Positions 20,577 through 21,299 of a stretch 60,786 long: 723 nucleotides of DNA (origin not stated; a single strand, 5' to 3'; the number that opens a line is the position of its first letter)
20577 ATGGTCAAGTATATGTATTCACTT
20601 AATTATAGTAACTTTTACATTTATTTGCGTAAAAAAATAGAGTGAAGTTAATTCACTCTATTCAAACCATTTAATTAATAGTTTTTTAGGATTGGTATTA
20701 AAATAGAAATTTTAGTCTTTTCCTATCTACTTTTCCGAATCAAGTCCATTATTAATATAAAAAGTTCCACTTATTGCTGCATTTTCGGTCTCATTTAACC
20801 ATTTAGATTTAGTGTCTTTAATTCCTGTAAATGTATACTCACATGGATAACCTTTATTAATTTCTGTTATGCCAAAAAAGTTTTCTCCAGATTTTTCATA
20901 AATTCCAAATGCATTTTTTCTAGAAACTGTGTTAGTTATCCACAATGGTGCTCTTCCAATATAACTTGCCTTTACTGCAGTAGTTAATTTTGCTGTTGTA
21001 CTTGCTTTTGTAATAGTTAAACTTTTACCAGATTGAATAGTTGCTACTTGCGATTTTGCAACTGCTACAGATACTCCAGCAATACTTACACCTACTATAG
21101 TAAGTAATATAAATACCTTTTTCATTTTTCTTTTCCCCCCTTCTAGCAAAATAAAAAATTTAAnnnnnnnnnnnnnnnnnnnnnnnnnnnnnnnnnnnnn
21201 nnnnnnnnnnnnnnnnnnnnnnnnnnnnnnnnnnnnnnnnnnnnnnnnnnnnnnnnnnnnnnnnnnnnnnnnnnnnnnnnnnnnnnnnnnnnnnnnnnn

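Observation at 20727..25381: Cassette A: membrane-tethered XRE sensor, one ABC ATPase, two different FtsX-type permeases and a small secreted protein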

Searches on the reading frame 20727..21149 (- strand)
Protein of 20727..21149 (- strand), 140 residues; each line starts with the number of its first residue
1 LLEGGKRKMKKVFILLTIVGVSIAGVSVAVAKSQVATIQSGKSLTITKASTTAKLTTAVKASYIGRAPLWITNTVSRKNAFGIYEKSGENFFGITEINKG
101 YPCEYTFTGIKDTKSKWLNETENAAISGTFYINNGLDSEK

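Call 3: search_protein_families(library=pfam, proteins=[window:20727-21149:-], max_evalue=1)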
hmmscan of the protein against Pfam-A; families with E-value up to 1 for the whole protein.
window:20727-21149:- (140 aa): 1 family
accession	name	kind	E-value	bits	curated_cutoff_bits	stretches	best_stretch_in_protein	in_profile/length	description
PF17259.7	DUF5325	-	0.084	13.2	25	1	7-37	2-33/61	Family of unknown function (DUF5325)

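Call 4: search_protein_families(library=ncbifam, proteins=[window:20727-21149:-], max_evalue=1)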
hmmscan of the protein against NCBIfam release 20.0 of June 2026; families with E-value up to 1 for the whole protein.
window:20727-21149:- (140 aa): 0 families

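Call 38: find_homologous_proteins(query=A3, max_evalue=0.1)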
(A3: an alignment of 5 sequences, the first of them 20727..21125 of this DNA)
Query A3 (5 sequences) (132 aa, profile of the alignment): 17 proteins with E <= 0.1 among 2184 candidates.
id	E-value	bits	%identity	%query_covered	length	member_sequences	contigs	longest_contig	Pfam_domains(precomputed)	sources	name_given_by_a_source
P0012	5.2e-49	184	99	100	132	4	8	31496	-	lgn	-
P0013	2.5e-48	181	68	100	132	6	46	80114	-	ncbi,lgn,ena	-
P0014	8.8e-40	154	32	43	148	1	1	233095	-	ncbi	-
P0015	1.8e-39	153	-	-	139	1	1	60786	-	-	-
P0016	2.5e-36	143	26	90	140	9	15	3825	-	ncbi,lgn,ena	-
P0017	8.9e-34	134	30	25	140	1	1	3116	-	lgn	-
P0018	4.5e-31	126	31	10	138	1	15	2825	-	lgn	-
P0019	2.9e-26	110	-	-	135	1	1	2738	-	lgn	-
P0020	1.1e-22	98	50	8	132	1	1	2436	-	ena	-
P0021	8.6e-22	96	-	-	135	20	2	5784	-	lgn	-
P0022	3.4e-21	94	-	-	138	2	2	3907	-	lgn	-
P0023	4.9e-20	90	35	17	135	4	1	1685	-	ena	-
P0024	1.5e-19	88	31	38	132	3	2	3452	-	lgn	-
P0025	8.9e-15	73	-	-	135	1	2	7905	-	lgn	-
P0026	1.3e-13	69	83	5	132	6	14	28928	-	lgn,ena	-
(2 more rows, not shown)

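Call 40: find_encoding_contigs(protein=P0013, flank=8000, max_places=5)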
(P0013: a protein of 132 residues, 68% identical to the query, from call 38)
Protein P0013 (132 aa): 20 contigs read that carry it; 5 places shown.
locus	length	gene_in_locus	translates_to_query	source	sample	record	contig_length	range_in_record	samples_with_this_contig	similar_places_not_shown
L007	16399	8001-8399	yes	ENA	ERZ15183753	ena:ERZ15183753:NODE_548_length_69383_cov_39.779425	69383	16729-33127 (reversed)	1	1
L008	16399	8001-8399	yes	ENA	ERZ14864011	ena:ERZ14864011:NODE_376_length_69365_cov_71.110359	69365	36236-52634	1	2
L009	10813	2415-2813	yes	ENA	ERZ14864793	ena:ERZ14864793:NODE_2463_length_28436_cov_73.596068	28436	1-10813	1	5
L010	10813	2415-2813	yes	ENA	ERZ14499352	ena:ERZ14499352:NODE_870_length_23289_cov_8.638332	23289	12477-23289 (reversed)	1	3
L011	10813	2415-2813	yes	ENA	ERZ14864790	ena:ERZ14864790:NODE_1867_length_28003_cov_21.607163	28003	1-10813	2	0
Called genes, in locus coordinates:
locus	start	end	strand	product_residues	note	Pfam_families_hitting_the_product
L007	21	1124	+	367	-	PF01381:HTH_3, PF12844:HTH_19, PF13560:HTH_31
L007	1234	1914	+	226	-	PF02463:SMC_N (weak), PF00005:ABC_tran, PF03266:NTPase_1 (faint), PF13304:AAA_21 (faint)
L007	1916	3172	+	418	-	PF02687:FtsX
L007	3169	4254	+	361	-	-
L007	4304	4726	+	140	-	-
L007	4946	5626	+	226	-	PF02463:SMC_N (weak), PF00005:ABC_tran, PF03266:NTPase_1 (faint), PF13304:AAA_21 (faint)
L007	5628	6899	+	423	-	-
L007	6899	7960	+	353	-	-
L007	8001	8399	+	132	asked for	-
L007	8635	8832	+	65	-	-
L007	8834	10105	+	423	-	PF02687:FtsX (weak)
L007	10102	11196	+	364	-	-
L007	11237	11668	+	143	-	-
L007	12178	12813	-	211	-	-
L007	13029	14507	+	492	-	PF09547:SpoIVA_ATPase, PF20438:SpoIVA_middle, PF20439:SpoIVA_C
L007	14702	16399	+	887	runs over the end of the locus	-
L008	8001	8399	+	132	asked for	-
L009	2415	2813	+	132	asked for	-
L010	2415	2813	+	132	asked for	-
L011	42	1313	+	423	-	-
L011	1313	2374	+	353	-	-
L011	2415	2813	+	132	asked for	-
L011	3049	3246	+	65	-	-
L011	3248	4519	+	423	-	PF02687:FtsX (weak)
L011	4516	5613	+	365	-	-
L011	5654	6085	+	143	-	-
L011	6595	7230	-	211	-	-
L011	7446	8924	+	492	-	PF09547:SpoIVA_ATPase, PF20438:SpoIVA_middle, PF20439:SpoIVA_C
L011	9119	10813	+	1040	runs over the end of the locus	-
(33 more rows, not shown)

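Call 49: predict_structure(alignment_id=A4)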
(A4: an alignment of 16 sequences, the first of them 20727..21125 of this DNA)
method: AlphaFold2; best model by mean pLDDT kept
length: 132 residues; sequences in the alignment: 16
mean_pLDDT: 54.6   pTM: 0.44
mean pLDDT of the five models: 54.6, 43.1, 41.1, 39.5, 37.4
residues with pLDDT >= 90: 0; 70-90: 16; 50-70: 63; < 50: 53
segments of 3 or more residues with pLDDT < 50: 1-25, 43-45, 90-96, 98-101, 120-132
pLDDT, mean of each block of 10 residues (from residue 1): 44 35 49 63 51 56 70 75 60 48 63 60 42 33
secondary structure, 60 per line:
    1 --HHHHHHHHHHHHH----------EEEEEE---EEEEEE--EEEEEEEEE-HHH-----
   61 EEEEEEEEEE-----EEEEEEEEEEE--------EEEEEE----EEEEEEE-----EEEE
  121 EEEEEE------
elements in order: H3-15 E26-31 E35-40 E43-51 E61-70 E76-86 E95-100 E105-111 E117-126
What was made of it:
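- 20727..21125 (-): Small secreted protein: 132-aa precursor, 109-aa mature form, pI 9.4, predicted all-beta. It belongs to a previously unnamed family. The AF2 model has 8 strands but pLDDT 54.6 (call 49).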

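Call 58: fold_search(model_id=the predicted structure, library=pdb)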
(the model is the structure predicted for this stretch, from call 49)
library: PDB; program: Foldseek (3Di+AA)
matches with E <= 10: 1770; with E <= 0.001: 0
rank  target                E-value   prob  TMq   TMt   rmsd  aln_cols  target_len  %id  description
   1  7vmf_A                2.7e-03  1.00  0.41  0.52   5.5       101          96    9  Crystal structure of Arabidopsis thaliana HDT2 (released 2022-09-21)
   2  4tlg_A                2.7e-03  1.00  0.41  0.17   7.2       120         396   10  Crystal structure of SEC14-like protein 4 (SEC14L4) (released 2014-07-02)
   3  4tlg_B                3.8e-03  1.00  0.42  0.18   7.0       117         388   11  Crystal structure of SEC14-like protein 4 (SEC14L4) (released 2014-07-02)
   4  2zez_C                4.4e-03  0.99  0.34  0.32   6.0       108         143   18  Family 16 Carbohydrate Binding Module-2 (released 2008-03-25)
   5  7vrr_D                6.1e-03  0.99  0.33  0.44   6.5       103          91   11  Crystal structure of Arabidopsis thaliana HDT1 (released 2022-09-21)
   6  3x0t_B                6.8e-03  1.00  0.47  0.55   5.4       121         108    8  Crystal structure of PirA (released 2015-08-26)
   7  8xcg_Z                7.1e-03  1.00  0.42  0.13   5.5       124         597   10  Tail tip complex of bacteriophage lambda in the open state (released 2024-05-01)
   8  1pm4_A                8.8e-03  1.00  0.38  0.43   6.0       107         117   13  Crystal structure of Yersinia pseudotuberculosis-derived mitogen (YPM) (released 2004-01-27)
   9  4xup_E                8.8e-03  1.00  0.43  0.38   7.2       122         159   16  Structure of the N-terminal CBM22-1-CBM22-2 tandem domain from Paenibacillus barcinonensis Xyn10C (released 2015-06-03)
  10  4xup_C                8.8e-03  0.99  0.43  0.37   7.5       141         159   14  Structure of the N-terminal CBM22-1-CBM22-2 tandem domain from Paenibacillus barcinonensis Xyn10C (released 2015-06-03)
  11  7wim_I                9.8e-03  1.00  0.43  0.55   4.6       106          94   10  Crystal structure of Arabidopsis thaliana FKBP43 N-terminal domain (released 2022-09-21)
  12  7wim_Q                1.0e-02  1.00  0.44  0.59   4.6       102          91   12  Crystal structure of Arabidopsis thaliana FKBP43 N-terminal domain (released 2022-09-21)
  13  7wim_B                1.0e-02  0.99  0.42  0.54   4.6       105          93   11  Crystal structure of Arabidopsis thaliana FKBP43 N-terminal domain (released 2022-09-21)
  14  7wim_L                1.0e-02  0.94  0.33  0.42   5.7       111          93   10  Crystal structure of Arabidopsis thaliana FKBP43 N-terminal domain (released 2022-09-21)
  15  3x0t_A                1.1e-02  1.00  0.47  0.53   7.0       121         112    8  Crystal structure of PirA (released 2015-08-26)
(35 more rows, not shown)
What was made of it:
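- Its fold matches are generic jelly-roll or beta-sandwich hits at E of about 3e-3 and worse (calls 49, 58).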

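Call 74: search_solved_structures(query=A4, max_evalue=10)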
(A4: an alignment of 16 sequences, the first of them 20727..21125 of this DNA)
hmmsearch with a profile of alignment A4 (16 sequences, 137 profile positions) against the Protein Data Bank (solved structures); distinct sequences matched with E-value up to 10: 0.
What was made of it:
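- Tried and rejected: The family profile has no PDB sequence hit (call 74).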

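Call 81: find_encoding_contigs(protein=P0026, flank=7000, max_places=3)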
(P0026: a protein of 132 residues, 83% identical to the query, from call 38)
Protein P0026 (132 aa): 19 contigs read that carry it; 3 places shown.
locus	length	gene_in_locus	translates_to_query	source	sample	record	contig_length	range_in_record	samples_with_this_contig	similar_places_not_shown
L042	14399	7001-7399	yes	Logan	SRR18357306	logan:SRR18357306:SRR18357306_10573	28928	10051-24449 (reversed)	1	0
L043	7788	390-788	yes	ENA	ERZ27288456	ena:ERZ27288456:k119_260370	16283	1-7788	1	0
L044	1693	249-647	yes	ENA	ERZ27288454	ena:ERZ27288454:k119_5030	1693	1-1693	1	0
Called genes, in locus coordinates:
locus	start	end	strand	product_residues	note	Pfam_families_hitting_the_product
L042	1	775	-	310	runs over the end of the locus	PF10646:Germane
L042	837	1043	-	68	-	PF00196:GerE, PF04545:Sigma70_r4 (weak), PF08281:Sigma70_r4_2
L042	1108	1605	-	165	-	PF12685:SpoIIIAH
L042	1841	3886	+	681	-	PF03412:Peptidase_C39, PF00664:ABC_membrane, PF00005:ABC_tran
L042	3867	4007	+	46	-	-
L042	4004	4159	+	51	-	-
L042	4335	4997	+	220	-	PF02463:SMC_N (weak), PF00005:ABC_tran, PF13304:AAA_21 (faint)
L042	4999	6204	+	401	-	PF02687:FtsX (weak)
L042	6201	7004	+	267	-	-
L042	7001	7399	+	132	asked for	-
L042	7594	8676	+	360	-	PF01743:PolyA_pol, PF12627:PolyA_pol_RNAbd, PF13735:tRNA_NucTran2_2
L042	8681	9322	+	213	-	PF21984:DnaD_N (weak), PF07261:DnaB_2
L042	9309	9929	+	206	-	PF00730:HhH-GPD, PF00633:HHH (weak)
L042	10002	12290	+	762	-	PF02190:LON_substr_bdg, PF00004:AAA, PF07728:AAA_5 (faint), PF13401:AAA_22 (faint), PF22667:Lon_lid, PF05362:Lon_C, PF13541:ChlI (weak)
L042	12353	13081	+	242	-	PF01476:LysM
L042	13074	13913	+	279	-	-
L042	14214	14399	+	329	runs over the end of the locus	-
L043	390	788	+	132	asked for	-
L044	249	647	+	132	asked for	-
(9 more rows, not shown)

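Call 82: find_encoding_contigs(protein=P0025, flank=7000, max_places=2)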
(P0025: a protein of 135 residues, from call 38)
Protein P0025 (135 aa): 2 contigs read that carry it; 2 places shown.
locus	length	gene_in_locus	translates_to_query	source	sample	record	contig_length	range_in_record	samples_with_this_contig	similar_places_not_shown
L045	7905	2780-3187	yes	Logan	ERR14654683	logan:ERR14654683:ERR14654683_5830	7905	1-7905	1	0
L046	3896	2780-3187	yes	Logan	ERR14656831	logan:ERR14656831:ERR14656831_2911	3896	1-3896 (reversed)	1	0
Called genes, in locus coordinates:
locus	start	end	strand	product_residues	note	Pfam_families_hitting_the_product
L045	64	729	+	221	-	PF02463:SMC_N (faint), PF00005:ABC_tran, PF13304:AAA_21 (faint)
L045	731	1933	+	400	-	PF02687:FtsX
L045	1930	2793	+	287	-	-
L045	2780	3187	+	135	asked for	-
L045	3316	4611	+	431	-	PF06541:ABC_trans_CmpB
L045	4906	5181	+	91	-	-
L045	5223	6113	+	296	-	PF04018:VCA0040-like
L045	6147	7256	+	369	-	PF11187:Mbeg1-like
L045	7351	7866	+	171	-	PF13302:Acetyltransf_3, PF00583:Acetyltransf_1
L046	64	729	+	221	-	PF02463:SMC_N (faint), PF00005:ABC_tran, PF13304:AAA_21 (faint)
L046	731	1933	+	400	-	PF02687:FtsX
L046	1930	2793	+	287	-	-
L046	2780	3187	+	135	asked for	-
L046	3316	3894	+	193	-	?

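Call 83: find_encoding_contigs(protein=P0021, flank=7000, max_places=2)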
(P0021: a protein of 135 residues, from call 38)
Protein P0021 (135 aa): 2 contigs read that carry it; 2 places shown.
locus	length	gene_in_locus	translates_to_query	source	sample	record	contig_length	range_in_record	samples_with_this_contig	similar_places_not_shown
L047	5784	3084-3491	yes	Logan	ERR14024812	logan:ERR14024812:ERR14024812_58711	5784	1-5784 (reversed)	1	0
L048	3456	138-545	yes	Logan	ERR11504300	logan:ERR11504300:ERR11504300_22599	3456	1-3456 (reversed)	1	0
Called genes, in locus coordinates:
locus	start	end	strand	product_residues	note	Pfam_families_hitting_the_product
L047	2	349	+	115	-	?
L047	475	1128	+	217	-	PF13175:AAA_15 (faint), PF00005:ABC_tran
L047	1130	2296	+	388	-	PF02687:FtsX (weak)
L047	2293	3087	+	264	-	-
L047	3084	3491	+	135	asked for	-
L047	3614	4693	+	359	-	PF01381:HTH_3, PF12844:HTH_19, PF13443:HTH_26 (weak), PF13560:HTH_31 (weak)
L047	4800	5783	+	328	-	?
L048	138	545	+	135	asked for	-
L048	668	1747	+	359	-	PF01381:HTH_3, PF12844:HTH_19, PF13443:HTH_26 (weak), PF13560:HTH_31 (weak)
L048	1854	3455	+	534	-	?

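Call 86: search_protein_families(library=padloc, proteins=[window:20727-21125:-], max_evalue=0.01)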
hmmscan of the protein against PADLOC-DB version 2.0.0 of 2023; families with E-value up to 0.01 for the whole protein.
window:20727-21125:- (132 aa): 0 families

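Call 93: search_protein_representatives(alignment_id=A4)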
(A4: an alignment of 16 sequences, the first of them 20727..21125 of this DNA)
Query: 16 sequences, 137 profile positions. Proteins with E-value up to 0.001 (for the whole library): 25; up to 1e-10: 9; up to 1e-30: 1. The best 25 are listed.
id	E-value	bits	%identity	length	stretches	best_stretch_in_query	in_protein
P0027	1.6e-45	170.6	-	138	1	1-136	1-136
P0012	6.7e-30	120.1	-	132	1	1-136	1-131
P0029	4.7e-23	97.9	-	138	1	1-136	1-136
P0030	1.1e-19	86.9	-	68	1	71-137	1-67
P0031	4.9e-18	81.6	-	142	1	2-135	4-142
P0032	1.6e-17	79.9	-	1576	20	87-122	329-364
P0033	6.3e-16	74.8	-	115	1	75-131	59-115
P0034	9.3e-12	61.3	-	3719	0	-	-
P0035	5.3e-11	58.8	-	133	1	8-136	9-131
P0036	7.1e-08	48.7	-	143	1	1-135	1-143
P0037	3.3e-06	43.3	-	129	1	1-131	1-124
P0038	8.4e-06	42.0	-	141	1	1-135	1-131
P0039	2.2e-05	40.6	-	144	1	1-131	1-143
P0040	2.7e-05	40.4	-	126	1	1-131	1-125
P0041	5.1e-05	39.5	-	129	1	4-129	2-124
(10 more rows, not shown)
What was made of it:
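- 20727..21125 (-): An exhaustive profile search gives 25 hits in 1.84 billion representatives (call 93).
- The system is rare, patchy and multi-copy, and it occurs in tandem arrays of diverged types (calls 40, 93).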
